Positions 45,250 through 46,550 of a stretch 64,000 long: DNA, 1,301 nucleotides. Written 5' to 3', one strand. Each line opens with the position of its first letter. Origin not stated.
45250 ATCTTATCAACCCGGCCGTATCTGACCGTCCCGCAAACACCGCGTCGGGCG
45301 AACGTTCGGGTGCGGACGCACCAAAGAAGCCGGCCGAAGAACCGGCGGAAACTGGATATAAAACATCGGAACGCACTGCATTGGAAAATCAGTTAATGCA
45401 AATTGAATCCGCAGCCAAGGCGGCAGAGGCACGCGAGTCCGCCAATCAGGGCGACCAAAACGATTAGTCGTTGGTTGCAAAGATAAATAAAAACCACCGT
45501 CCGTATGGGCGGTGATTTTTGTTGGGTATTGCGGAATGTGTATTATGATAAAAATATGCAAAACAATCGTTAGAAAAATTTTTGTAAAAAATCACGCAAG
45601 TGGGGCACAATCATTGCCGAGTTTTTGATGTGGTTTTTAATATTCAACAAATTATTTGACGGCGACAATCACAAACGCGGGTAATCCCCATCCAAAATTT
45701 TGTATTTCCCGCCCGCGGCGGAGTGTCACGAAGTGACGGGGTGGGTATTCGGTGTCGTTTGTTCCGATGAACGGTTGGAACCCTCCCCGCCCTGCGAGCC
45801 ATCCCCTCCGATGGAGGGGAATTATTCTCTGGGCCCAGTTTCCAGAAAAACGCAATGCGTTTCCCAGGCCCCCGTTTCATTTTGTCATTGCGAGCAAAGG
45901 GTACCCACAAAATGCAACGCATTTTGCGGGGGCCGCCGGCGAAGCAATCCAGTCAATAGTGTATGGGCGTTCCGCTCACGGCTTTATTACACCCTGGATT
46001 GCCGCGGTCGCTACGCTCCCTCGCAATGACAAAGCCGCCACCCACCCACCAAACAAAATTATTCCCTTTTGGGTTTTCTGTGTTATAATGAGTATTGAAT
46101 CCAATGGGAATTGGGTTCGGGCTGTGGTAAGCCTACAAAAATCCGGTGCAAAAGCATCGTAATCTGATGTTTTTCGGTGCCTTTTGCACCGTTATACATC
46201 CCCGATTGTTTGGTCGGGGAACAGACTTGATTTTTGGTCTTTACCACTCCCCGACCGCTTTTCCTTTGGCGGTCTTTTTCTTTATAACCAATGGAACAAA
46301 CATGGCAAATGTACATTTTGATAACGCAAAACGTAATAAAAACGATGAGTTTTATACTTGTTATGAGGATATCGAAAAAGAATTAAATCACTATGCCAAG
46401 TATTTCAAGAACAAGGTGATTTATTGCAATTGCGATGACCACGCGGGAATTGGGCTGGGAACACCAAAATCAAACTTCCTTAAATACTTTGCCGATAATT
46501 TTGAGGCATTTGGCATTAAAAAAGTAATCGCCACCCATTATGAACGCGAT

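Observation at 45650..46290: About 640 bp GC-rich, hairpin-dense non-coding island immediately upstream of the MTase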

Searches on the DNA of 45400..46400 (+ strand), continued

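Call 65: search_with_rna_model(model_id=R1, sources=[L050, L017, L052, L007, L105, L120], max_evalue=0.000001, show_alignments=8)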
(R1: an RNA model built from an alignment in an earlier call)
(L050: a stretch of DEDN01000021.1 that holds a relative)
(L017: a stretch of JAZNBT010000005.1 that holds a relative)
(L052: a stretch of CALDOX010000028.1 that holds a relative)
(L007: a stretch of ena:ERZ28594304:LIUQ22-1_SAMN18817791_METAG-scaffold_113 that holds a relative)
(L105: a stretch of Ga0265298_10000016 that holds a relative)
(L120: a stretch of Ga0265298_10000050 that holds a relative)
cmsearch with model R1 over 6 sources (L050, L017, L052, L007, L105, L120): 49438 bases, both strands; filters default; matches with E-value up to 0.000001: 8.
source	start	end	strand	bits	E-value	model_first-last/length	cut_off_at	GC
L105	850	1069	+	190.7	1.3e-63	1-217/217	no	0.47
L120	7283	7510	+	92.5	3.1e-30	1-217/217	no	0.42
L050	3731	3975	+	53.4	6.1e-17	1-217/217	no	0.47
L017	1744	1995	+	46.7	1.1e-14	1-217/217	no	0.5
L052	1463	1714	+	44.8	4.8e-14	1-217/217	no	0.52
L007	9995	10159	-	40.1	2e-12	1-217/217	no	0.43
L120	7210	7426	-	38.2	8.9e-12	1-217/217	no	0.41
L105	6528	6740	+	34.5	1.6e-10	1-217/217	no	0.43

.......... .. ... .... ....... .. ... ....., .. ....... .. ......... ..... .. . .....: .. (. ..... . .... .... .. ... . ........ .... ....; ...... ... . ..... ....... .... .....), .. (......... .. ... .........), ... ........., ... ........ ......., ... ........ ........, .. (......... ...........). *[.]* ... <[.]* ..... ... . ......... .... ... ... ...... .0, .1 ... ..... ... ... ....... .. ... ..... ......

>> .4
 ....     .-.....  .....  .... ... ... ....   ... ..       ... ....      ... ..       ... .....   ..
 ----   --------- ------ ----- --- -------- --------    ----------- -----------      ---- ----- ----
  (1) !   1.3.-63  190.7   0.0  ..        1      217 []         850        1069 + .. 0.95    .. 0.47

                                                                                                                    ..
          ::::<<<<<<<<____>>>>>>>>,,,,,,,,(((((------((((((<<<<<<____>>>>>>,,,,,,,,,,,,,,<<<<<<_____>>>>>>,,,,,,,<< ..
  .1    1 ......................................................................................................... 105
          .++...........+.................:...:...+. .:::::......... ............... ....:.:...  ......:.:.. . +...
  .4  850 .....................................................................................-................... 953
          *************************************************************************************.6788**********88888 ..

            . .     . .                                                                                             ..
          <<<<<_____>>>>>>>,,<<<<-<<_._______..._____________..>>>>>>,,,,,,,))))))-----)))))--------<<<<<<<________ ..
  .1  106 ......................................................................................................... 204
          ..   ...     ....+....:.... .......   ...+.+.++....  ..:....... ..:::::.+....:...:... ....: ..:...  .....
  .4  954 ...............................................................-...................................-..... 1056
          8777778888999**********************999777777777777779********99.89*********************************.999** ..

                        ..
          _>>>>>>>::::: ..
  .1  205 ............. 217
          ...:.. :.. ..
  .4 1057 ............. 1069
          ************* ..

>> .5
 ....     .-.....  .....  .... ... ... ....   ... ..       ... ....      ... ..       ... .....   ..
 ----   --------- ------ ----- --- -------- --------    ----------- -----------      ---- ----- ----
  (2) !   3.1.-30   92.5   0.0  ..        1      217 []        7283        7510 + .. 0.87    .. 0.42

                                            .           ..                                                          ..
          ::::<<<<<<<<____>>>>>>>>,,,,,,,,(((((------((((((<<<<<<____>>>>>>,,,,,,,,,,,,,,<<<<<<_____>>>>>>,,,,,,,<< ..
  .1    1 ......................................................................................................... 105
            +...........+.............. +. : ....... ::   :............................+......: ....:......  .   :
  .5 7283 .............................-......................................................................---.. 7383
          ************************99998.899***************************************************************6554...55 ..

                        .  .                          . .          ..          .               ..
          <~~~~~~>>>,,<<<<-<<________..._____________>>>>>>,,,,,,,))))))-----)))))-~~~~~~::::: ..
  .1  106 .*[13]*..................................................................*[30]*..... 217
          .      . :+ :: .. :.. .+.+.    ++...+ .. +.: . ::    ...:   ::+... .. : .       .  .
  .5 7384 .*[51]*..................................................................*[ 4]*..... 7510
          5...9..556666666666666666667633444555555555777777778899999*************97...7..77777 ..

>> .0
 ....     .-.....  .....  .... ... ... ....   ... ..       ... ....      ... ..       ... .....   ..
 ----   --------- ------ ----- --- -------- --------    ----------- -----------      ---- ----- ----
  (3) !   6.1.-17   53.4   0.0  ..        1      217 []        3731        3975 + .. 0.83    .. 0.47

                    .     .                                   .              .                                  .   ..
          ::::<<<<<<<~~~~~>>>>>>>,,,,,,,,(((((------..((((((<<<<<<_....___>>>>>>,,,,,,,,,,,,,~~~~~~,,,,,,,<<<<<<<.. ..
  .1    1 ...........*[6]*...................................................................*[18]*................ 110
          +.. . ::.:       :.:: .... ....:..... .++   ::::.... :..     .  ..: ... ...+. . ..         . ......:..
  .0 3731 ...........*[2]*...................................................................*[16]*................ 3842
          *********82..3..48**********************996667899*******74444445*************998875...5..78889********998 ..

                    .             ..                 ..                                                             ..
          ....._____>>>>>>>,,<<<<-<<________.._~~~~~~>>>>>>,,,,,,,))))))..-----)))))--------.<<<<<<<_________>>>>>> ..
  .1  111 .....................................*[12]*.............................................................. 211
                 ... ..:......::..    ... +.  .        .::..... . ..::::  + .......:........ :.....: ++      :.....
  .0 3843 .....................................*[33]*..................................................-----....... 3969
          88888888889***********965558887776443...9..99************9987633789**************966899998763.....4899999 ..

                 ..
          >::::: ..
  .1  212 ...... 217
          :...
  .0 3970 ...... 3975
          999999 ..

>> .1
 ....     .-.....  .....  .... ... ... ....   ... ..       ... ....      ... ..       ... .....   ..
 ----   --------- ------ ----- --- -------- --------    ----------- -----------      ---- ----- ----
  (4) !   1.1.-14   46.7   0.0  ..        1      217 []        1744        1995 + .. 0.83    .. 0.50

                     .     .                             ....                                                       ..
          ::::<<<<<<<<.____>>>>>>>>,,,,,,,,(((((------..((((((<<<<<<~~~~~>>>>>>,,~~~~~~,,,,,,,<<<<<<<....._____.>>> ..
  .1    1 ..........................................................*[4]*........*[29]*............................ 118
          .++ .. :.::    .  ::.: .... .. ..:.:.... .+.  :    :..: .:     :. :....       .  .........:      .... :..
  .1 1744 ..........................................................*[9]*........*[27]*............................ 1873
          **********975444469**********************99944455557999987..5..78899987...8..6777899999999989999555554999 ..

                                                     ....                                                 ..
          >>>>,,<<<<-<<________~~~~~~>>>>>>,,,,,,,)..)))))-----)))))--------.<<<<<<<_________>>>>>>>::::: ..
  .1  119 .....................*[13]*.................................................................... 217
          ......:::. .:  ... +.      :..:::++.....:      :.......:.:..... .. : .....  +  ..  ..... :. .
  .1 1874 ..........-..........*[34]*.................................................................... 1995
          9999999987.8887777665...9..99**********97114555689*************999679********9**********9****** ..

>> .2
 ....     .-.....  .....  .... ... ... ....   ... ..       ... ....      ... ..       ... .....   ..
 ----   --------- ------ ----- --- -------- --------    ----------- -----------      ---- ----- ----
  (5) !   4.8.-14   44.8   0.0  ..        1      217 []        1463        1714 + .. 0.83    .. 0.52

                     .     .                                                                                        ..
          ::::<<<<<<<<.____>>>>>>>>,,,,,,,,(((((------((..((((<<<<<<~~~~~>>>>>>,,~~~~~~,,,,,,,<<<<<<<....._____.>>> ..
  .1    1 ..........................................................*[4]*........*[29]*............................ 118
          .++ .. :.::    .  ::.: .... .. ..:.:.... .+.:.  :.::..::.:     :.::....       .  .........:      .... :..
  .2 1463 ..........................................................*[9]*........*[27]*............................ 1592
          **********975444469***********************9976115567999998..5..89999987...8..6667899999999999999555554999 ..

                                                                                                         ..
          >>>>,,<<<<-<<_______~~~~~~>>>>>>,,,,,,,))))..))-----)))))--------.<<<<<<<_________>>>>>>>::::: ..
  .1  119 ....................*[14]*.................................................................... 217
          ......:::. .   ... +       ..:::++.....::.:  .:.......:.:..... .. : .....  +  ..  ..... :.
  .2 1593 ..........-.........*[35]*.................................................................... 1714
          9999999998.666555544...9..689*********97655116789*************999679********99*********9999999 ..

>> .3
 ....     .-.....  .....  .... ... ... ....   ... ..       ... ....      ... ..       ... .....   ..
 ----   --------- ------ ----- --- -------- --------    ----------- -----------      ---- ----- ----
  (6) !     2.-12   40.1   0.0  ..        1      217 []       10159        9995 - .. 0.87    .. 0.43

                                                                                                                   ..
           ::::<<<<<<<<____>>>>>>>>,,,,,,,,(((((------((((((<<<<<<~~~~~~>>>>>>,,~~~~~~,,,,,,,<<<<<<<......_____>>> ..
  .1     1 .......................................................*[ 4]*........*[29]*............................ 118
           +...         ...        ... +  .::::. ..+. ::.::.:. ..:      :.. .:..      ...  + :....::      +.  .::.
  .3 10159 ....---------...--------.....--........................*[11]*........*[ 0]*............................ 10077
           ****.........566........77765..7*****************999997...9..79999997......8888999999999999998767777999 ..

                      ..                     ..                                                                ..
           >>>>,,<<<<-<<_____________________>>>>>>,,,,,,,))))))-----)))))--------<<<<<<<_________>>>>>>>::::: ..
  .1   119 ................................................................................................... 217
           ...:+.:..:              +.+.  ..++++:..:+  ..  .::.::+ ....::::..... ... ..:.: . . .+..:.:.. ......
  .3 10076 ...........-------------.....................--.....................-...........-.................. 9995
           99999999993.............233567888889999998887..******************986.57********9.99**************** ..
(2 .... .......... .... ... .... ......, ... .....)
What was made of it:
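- L120 shows two leader halves joined at the palindromic P4 region (call 65).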

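Call 72: search_with_rna_model(model_id=R1, source=L011, start=2200, end=2900, max_evalue=0.001, show_alignments=1)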
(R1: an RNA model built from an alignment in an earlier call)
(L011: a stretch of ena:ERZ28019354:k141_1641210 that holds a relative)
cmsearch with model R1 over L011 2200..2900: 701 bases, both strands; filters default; matches with E-value up to 0.001: 1.
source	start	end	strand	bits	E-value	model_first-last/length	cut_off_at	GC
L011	2493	2728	-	37.4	2.3e-13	1-217/217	no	0.44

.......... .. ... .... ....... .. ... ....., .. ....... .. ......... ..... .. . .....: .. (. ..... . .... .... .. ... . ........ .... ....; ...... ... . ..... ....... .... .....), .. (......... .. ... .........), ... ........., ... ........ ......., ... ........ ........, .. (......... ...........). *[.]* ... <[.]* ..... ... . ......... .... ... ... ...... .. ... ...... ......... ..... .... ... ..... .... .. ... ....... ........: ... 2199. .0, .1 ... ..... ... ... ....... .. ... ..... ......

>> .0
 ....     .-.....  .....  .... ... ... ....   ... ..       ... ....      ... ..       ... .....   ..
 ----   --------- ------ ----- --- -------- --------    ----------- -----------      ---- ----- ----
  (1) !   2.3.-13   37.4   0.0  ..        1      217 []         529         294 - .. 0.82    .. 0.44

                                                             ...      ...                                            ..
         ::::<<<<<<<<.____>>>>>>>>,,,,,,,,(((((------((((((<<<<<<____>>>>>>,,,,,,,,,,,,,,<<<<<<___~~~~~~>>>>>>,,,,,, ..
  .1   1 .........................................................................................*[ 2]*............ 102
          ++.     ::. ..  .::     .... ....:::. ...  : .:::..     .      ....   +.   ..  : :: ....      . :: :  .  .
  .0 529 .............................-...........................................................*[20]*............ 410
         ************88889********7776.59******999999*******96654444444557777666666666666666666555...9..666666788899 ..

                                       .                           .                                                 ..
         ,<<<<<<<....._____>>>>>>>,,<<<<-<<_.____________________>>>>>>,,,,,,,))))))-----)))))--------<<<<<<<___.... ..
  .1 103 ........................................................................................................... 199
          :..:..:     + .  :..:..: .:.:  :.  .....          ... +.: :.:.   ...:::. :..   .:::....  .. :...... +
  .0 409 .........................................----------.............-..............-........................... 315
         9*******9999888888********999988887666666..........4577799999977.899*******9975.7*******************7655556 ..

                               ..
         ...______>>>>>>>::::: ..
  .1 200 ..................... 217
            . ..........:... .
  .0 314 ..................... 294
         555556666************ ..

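Call 77: search_with_rna_model(model_id=R1, sources=[window, L011, L016, L018, L050, L017, L052, L007, L095, L096, L097, L099, L100, L101, L102, L103, L104, L105, L107, L108, L109, L110, L111, L112, L113, L114, L115, L117, L119, L122, L123, L125, L126, L127, L128, L129, L130, L131, L132, L133, L134, L135, L136, L137], max_evalue=1e-8, make_alignment=true)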
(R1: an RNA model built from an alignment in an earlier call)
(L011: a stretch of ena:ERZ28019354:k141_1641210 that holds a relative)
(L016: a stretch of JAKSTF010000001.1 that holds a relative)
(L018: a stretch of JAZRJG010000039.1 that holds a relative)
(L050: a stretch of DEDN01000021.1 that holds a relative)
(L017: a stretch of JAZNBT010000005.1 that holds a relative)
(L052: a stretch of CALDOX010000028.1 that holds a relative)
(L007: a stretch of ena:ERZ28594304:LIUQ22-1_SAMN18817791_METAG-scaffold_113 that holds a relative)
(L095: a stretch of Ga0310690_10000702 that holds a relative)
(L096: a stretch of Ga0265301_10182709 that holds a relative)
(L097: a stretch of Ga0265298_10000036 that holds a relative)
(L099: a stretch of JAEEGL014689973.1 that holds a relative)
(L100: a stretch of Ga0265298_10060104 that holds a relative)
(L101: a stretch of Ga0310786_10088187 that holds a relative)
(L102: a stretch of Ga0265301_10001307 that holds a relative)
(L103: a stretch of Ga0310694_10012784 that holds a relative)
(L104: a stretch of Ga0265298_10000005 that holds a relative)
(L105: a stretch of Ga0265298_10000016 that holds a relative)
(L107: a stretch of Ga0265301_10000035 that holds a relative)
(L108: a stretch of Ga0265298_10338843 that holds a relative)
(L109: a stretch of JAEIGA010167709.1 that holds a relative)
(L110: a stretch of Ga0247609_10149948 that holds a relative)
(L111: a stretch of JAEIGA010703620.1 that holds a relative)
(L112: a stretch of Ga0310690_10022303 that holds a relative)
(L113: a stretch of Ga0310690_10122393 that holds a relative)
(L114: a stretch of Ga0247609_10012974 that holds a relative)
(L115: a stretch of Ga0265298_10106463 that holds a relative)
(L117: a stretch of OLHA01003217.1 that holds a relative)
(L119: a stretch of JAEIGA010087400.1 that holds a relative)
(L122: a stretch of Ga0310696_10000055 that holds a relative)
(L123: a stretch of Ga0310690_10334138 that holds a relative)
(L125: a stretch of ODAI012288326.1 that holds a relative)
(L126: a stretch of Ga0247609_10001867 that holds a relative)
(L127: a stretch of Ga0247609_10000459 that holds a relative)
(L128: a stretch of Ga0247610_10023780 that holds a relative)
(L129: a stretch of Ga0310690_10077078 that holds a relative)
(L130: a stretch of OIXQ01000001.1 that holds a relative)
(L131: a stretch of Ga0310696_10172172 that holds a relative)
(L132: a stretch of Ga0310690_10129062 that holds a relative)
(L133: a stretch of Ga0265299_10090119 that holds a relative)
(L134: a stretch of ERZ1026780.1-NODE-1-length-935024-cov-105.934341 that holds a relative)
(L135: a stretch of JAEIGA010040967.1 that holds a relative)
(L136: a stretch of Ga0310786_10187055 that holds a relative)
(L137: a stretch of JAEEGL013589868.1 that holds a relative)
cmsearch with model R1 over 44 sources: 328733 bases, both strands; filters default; matches with E-value up to 1e-8: 46.
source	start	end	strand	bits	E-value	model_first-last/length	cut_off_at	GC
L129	2309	2527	+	222.9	1.1e-73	1-217/217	no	0.47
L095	1687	1896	-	220.8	5.4e-73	1-217/217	no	0.42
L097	9896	10108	+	218.7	2.9e-72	1-217/217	no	0.45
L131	150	368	-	218.6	3e-72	1-217/217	no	0.48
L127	1787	2006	-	216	2.3e-71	1-217/217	no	0.47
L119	872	1095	-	206.2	4.8e-68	1-217/217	no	0.43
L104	4537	4760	-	205.5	8.8e-68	1-217/217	no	0.46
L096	1181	1392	+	205.4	9.4e-68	1-217/217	no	0.53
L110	688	905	+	203.4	4.4e-67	1-217/217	no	0.49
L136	1440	1662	-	199.6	8.7e-66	1-217/217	no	0.46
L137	128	348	+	199.2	1.2e-65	1-217/217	no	0.46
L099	12805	13019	+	197.6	4e-65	1-217/217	no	0.49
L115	49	258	-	197.5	4.4e-65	1-217/217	no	0.52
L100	426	637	+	197.5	4.4e-65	1-217/217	no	0.52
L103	3268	3489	-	197.4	4.8e-65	1-217/217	no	0.46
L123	993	1205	+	197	6.7e-65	1-217/217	no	0.49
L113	365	575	+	196.5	9.7e-65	1-217/217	no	0.51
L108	747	965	+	194.4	5.1e-64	1-217/217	no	0.49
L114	6799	7017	+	193.2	1.3e-63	1-217/217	no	0.49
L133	380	604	+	191.8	3.8e-63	1-217/217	no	0.42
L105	850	1069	+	190.7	8.9e-63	1-217/217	no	0.47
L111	1115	1328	-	185.3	6.5e-61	1-217/217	no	0.41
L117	1736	1959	+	183.4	2.7e-60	1-217/217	no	0.49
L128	3106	3303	-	182.3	6.6e-60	1-217/217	no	0.52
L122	806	1031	+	181.4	1.4e-59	1-217/217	no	0.45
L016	3750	3976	+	177.5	2.7e-58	1-217/217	no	0.44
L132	839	1035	-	176.7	5.1e-58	1-217/217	no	0.5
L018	3751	3969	+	175.4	1.5e-57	1-217/217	no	0.48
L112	1299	1500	-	174.8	2.4e-57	1-217/217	no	0.5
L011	5751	5964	+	174.1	4.1e-57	1-217/217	no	0.46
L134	6246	6452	+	168.6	3e-55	1-217/217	no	0.45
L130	3110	3316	+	166.4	1.6e-54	1-217/217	no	0.45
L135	3559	3779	-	162.5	3.4e-53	1-217/217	no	0.45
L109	1255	1458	-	159.4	3.8e-52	1-217/217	no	0.5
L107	7885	8071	-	158.8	6.4e-52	1-217/217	no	0.45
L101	381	567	+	156.9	2.9e-51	1-217/217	no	0.45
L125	2848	3067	+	141.4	5.3e-46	1-217/217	no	0.4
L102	2767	2963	-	141.2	6.2e-46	1-217/217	no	0.5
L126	11920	12109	+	133.3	2.9e-43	1-217/217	no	0.51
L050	3731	3975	+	53.4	4e-16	1-217/217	no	0.47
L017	1744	1995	+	46.7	7.5e-14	1-217/217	no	0.5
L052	1463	1714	+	44.8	3.2e-13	1-217/217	no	0.52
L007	9995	10159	-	40.1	1.3e-11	1-217/217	no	0.43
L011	2493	2728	-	37.4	1.1e-10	1-217/217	no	0.44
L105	6528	6740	+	34.5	1.1e-09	1-217/217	no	0.43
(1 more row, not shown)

Alignment A5: 46 matches aligned to the model, 354 columns, each read 5' to 3' on its own strand. Consensus structure (alignment columns), stored with it:
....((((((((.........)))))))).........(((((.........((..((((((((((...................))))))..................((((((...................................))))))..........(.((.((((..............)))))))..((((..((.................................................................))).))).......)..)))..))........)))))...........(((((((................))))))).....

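Call 78: build_rna_model(alignment_id=A5)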
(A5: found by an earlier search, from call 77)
Model R2 built from alignment A5 (46 sequences, 354 columns); structure: stored with the alignment.
model positions 217; base pairs 51; branch points 5; effective number of sequences 3.25; information 0.59 bits per position. Calibrated on 0.2 Mb of random sequence (short: E-values are rough).
structure used (alignment columns):
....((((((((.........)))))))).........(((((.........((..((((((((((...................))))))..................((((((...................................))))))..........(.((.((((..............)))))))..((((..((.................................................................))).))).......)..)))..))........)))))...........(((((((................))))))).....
